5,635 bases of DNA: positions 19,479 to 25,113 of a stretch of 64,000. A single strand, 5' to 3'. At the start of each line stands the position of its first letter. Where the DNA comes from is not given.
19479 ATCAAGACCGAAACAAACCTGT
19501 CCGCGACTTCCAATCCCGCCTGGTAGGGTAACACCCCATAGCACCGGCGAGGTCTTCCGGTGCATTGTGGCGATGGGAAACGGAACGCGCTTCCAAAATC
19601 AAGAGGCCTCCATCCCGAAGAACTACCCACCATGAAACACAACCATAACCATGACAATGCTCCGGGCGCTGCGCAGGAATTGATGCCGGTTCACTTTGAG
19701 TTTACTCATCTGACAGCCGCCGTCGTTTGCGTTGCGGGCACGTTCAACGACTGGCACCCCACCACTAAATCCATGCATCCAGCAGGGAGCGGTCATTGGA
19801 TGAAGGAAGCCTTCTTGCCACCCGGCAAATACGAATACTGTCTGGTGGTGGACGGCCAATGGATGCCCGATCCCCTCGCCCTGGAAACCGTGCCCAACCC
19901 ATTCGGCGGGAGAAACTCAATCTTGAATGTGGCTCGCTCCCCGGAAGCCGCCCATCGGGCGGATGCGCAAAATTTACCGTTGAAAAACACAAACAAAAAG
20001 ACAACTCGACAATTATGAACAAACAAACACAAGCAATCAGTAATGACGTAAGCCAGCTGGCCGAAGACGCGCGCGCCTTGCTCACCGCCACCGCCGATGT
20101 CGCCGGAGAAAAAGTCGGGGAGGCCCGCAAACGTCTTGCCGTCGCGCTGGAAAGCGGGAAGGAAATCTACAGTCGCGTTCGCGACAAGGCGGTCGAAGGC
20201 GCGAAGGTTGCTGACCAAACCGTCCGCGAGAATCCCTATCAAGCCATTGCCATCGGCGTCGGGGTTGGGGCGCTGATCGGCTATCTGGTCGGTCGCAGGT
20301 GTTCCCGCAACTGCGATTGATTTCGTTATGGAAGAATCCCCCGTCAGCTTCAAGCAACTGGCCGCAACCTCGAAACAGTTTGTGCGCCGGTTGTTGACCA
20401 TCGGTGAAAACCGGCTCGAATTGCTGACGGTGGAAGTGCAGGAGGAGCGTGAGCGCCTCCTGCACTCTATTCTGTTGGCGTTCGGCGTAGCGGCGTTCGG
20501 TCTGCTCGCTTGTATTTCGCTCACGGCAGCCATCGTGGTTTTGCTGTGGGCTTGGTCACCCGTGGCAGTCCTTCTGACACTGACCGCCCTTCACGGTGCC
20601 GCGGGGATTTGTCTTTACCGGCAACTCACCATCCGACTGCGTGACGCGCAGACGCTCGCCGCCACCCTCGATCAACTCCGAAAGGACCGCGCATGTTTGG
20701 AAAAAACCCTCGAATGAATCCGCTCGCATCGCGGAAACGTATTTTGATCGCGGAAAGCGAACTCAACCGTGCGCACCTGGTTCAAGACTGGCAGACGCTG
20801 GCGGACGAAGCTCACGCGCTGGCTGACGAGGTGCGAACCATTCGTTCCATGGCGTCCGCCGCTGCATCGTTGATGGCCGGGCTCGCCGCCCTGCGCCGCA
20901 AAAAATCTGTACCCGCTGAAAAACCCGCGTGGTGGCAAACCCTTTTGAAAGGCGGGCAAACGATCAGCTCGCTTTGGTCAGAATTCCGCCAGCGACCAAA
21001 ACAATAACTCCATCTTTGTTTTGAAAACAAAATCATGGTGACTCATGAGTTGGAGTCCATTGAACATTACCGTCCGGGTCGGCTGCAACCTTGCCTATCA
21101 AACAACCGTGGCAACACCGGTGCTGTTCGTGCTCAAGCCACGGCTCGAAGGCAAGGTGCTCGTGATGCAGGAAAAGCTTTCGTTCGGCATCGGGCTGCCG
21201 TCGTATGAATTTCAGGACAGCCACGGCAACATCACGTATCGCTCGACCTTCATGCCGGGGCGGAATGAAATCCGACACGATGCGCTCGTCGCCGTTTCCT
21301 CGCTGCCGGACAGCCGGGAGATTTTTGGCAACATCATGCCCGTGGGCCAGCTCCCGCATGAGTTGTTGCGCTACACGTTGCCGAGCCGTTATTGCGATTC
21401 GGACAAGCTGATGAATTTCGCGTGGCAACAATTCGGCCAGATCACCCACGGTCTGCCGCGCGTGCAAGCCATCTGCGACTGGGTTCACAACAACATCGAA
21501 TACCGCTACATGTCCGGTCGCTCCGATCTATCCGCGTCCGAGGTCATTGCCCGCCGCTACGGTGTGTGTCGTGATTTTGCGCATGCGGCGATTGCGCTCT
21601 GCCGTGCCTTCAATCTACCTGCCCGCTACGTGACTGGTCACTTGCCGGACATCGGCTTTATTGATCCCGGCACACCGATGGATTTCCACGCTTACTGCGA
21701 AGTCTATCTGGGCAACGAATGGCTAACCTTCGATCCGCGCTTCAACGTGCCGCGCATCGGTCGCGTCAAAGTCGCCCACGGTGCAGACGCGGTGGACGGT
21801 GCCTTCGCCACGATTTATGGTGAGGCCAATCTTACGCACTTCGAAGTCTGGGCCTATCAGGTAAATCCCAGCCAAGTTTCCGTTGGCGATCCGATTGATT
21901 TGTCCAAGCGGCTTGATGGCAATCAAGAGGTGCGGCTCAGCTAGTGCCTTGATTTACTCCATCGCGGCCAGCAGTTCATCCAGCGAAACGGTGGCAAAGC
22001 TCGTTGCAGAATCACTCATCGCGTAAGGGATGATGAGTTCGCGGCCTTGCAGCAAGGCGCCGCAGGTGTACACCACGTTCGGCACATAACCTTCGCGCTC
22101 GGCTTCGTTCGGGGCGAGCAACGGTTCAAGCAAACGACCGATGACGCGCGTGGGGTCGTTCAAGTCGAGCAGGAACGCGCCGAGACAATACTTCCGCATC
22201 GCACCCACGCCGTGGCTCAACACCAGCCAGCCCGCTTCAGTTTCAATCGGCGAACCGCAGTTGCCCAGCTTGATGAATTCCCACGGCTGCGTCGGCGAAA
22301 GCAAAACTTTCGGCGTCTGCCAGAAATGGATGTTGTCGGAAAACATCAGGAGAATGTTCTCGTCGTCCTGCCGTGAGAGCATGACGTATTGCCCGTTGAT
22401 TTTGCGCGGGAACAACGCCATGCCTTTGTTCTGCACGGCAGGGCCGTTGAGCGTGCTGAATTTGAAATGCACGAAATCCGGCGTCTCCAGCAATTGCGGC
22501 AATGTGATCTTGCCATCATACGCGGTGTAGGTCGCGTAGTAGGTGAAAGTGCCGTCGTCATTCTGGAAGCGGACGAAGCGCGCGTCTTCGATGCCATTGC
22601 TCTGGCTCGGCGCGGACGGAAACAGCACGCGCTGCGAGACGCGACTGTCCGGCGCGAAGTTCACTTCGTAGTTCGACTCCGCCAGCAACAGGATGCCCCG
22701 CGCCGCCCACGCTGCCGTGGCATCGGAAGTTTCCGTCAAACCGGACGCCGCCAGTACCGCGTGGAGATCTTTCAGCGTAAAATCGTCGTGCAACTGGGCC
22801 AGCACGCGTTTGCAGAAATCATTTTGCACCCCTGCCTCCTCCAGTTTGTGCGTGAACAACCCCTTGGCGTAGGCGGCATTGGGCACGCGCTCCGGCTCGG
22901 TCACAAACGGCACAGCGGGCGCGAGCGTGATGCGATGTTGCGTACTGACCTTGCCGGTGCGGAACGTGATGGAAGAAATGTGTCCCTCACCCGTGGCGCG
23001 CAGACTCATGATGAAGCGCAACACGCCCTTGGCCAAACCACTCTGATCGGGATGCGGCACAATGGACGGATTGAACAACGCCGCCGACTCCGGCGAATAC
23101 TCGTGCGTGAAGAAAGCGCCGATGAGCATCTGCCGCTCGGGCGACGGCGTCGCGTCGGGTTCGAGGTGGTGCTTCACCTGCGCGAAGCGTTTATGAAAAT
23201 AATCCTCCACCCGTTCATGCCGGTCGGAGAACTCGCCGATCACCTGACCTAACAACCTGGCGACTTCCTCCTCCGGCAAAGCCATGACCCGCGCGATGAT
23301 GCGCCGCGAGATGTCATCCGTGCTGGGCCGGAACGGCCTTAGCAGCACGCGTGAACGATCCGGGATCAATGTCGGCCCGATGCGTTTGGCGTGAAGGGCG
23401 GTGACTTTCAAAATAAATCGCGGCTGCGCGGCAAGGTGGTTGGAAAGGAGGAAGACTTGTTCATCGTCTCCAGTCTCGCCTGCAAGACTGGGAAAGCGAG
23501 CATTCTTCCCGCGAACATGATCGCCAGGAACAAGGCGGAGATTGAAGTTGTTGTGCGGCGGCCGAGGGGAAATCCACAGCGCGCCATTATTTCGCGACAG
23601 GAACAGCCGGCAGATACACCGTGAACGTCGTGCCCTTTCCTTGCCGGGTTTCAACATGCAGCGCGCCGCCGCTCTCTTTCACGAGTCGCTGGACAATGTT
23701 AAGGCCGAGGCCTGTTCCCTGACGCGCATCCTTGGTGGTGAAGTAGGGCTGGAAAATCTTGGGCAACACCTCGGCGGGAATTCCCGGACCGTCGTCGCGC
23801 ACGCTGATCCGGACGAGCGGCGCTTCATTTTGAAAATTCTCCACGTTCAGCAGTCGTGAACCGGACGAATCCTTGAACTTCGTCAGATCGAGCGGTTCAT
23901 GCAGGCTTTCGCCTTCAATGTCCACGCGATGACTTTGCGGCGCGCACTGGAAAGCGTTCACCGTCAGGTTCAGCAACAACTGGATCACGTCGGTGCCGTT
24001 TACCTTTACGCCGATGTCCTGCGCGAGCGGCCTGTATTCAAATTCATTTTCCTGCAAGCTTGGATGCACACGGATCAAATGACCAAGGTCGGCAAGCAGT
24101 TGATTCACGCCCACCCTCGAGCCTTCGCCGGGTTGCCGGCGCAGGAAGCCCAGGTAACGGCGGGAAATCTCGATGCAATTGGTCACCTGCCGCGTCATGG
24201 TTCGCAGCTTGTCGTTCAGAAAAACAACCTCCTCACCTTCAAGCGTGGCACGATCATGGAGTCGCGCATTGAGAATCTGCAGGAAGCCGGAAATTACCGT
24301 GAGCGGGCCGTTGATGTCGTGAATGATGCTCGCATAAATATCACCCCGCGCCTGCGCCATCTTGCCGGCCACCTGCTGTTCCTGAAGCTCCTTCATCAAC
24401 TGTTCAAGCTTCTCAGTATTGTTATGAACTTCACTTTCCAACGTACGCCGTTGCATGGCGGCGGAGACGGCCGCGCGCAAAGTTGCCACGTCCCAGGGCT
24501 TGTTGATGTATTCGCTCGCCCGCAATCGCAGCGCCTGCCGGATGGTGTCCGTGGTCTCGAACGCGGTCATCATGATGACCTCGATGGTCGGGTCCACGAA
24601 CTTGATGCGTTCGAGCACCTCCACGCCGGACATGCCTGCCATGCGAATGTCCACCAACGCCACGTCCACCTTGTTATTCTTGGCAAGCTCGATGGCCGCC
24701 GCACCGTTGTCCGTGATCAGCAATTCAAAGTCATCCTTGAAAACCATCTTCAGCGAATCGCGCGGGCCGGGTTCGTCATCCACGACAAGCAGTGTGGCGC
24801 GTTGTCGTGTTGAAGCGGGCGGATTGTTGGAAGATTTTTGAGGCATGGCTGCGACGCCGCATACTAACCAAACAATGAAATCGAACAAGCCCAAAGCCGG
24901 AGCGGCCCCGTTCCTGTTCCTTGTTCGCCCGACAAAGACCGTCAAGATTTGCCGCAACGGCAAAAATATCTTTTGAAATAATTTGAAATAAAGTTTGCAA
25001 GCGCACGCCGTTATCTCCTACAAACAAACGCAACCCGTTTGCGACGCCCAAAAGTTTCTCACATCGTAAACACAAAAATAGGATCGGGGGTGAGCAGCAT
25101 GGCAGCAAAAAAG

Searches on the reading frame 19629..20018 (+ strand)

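Call 7: search_protein_families(library=pfam, proteins=[window:19629-20018:+], max_evalue=0.01)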
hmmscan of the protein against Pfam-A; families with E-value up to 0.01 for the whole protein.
window:19629-20018:+ (129 aa): 2 families
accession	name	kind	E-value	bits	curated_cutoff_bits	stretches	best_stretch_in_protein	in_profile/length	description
PF16561.11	AMPK1_CBM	-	8.3e-11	42.4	26.8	1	19-103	1-81/85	Glycogen recognition site of AMP-activated protein kinase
PF22058.2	X25_BaPul_like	-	9.7e-06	26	27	1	36-80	12-58/87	Pullulanase X25 domain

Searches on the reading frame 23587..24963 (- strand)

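Call 33: search_protein_families(library=pfam, proteins=[window:23587-24963:-], max_evalue=0.00001)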
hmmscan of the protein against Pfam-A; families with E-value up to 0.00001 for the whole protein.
window:23587-24963:- (458 aa): 2 families
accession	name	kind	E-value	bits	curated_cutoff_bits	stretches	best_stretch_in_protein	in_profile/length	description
PF00072.30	Response_reg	-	8.8e-25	87.5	30.2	1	59-166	2-110/111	Response regulator receiver domain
PF02518.31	HATPase_c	-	1.2e-22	80.9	26.4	1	325-453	5-109/111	Histidine kinase-, DNA gyrase B-, and HSP90-like ATPase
